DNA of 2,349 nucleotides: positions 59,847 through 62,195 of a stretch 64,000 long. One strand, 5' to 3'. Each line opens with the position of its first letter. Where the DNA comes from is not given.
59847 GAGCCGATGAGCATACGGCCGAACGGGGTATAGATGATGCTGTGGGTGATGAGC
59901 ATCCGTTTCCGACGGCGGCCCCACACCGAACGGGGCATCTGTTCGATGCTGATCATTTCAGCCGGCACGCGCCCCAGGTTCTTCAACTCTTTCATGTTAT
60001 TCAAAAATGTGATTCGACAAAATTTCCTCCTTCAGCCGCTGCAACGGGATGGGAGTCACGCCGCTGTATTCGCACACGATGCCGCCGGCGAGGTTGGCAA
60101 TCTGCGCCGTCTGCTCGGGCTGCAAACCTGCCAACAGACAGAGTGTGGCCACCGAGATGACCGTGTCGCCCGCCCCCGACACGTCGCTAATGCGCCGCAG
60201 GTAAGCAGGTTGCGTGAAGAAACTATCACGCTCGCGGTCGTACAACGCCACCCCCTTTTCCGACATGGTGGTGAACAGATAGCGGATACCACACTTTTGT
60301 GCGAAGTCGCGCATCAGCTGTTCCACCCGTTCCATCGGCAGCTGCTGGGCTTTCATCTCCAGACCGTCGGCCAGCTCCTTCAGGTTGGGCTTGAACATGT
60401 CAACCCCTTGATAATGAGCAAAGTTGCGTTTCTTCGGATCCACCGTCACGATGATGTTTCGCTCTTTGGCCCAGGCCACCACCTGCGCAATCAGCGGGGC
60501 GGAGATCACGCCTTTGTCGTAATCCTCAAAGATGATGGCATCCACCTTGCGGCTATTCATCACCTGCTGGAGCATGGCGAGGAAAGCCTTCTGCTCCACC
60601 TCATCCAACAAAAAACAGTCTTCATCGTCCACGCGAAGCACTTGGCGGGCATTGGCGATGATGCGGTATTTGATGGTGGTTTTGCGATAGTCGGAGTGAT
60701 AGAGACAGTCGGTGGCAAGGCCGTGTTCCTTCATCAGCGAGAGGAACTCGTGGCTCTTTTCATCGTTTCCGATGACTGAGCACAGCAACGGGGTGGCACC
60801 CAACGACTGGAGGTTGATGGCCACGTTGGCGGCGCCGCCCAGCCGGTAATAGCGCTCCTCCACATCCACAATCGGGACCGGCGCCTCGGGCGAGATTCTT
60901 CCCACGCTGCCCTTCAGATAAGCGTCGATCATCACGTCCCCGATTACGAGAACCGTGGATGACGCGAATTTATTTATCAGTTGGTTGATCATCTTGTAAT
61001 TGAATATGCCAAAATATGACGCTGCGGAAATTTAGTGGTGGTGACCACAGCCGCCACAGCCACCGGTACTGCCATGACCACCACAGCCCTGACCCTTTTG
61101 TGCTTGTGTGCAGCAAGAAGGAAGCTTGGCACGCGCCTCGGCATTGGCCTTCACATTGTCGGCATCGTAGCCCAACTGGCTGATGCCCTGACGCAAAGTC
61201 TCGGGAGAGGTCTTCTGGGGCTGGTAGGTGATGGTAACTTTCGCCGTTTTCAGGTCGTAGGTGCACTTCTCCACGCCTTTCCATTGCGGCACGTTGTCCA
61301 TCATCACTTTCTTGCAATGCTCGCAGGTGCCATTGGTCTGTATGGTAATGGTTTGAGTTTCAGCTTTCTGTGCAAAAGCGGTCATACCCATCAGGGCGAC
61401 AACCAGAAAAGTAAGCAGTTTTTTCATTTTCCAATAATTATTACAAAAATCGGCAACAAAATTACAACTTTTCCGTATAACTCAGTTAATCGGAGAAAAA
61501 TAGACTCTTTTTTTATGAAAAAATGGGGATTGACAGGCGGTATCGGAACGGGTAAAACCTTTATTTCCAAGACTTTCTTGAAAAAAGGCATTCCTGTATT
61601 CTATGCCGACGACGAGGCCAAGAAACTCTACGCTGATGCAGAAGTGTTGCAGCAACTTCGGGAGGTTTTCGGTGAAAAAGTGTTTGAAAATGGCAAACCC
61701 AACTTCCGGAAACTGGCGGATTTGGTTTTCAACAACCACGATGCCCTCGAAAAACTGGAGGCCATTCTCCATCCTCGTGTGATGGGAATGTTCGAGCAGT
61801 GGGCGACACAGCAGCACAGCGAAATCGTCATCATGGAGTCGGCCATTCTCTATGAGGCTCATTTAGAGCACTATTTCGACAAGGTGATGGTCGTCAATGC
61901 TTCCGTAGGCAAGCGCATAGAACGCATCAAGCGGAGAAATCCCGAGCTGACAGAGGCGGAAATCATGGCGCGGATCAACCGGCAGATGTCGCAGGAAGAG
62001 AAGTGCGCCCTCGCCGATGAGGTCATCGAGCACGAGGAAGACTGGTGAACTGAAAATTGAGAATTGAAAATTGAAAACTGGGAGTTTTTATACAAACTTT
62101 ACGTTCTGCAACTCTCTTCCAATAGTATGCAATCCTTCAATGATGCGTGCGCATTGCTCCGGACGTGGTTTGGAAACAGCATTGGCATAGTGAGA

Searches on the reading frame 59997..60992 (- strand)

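Call 55: search_protein_families(library=pfam, proteins=[window:59997-60992:-], max_evalue=0.00001)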
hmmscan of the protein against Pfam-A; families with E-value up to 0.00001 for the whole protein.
window:59997-60992:- (331 aa): 1 family
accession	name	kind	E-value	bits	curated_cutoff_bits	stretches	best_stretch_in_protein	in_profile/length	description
PF00294.29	PfkB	-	1.7e-31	110.1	25.8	1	13-314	3-297/302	pfkB family carbohydrate kinase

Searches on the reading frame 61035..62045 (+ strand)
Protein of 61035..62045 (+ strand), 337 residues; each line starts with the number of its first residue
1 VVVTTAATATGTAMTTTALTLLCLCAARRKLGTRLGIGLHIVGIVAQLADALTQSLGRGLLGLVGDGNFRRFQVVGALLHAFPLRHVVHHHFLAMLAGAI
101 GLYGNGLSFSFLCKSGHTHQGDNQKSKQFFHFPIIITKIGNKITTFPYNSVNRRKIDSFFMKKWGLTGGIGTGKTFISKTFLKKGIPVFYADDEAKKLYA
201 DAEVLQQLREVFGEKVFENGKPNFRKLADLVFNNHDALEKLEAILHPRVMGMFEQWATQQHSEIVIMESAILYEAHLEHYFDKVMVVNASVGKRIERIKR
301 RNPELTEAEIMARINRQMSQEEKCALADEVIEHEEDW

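Call 55: search_protein_families(library=pfam, proteins=[window:61035-62045:+], max_evalue=0.00001)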
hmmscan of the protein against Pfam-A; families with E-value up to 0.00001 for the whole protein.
window:61035-62045:+ (337 aa): 1 family
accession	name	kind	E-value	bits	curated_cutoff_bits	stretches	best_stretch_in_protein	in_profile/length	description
PF01121.26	CoaE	-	1.5e-39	136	27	1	165-333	4-174/180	Dephospho-CoA kinase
